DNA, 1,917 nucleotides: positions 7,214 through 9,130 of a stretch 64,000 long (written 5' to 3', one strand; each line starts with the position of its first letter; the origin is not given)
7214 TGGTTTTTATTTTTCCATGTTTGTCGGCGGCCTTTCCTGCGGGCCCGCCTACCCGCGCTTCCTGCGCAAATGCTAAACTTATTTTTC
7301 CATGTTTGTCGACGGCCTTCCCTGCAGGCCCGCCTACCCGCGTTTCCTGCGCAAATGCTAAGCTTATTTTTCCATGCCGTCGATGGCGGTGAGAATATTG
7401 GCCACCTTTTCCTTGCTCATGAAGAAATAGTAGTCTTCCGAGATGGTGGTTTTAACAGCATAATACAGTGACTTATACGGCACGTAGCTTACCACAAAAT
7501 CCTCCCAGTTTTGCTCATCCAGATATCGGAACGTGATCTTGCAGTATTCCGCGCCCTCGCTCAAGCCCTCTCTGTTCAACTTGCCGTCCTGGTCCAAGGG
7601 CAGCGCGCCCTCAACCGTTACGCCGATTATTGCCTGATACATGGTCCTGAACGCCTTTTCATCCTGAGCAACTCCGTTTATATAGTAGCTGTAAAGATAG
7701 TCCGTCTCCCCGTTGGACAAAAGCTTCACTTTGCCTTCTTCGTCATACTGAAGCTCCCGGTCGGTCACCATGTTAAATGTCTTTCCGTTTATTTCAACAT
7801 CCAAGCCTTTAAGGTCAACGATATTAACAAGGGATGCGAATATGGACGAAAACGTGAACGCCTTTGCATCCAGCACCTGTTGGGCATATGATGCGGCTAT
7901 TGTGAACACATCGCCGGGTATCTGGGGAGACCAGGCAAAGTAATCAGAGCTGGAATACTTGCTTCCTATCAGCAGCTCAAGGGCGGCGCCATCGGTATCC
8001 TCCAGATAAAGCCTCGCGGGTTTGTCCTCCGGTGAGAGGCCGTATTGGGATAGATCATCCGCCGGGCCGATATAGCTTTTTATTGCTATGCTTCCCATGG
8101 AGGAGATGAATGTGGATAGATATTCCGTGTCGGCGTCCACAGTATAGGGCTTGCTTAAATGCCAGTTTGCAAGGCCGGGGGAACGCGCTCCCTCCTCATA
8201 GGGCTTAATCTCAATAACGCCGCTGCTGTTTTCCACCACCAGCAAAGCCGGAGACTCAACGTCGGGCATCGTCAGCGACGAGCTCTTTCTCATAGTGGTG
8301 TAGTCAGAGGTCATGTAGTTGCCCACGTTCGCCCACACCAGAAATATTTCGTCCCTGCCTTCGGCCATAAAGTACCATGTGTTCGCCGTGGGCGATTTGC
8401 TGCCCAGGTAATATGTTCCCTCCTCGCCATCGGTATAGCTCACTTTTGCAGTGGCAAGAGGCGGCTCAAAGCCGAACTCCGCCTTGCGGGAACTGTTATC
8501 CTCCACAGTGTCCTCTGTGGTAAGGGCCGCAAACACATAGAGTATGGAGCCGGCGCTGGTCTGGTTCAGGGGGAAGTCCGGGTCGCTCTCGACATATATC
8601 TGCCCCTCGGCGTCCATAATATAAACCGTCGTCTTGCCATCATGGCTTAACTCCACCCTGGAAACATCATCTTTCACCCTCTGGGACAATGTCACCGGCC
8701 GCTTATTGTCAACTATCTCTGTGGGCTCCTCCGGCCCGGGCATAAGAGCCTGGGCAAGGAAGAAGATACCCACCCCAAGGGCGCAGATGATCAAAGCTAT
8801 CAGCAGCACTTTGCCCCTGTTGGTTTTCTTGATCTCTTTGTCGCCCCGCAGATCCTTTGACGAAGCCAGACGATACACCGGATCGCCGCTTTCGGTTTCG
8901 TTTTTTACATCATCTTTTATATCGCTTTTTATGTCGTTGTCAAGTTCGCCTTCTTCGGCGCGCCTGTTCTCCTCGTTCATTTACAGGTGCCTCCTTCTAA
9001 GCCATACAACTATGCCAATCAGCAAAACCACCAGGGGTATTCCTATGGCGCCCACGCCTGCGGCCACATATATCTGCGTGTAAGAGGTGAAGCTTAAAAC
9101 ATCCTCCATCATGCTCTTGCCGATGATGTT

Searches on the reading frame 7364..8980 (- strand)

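Call 77: search_protein_families(library=pfam, proteins=[window:7364-8980:-], max_evalue=0.00001)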
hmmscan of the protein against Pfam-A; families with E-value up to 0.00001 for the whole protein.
window:7364-8980:- (538 aa): 1 family
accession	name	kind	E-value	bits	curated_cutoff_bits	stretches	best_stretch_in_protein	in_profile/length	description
PF14238.11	DUF4340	-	3.6e-27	96.2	25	2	130-260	3-131/183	Domain of unknown function (DUF4340)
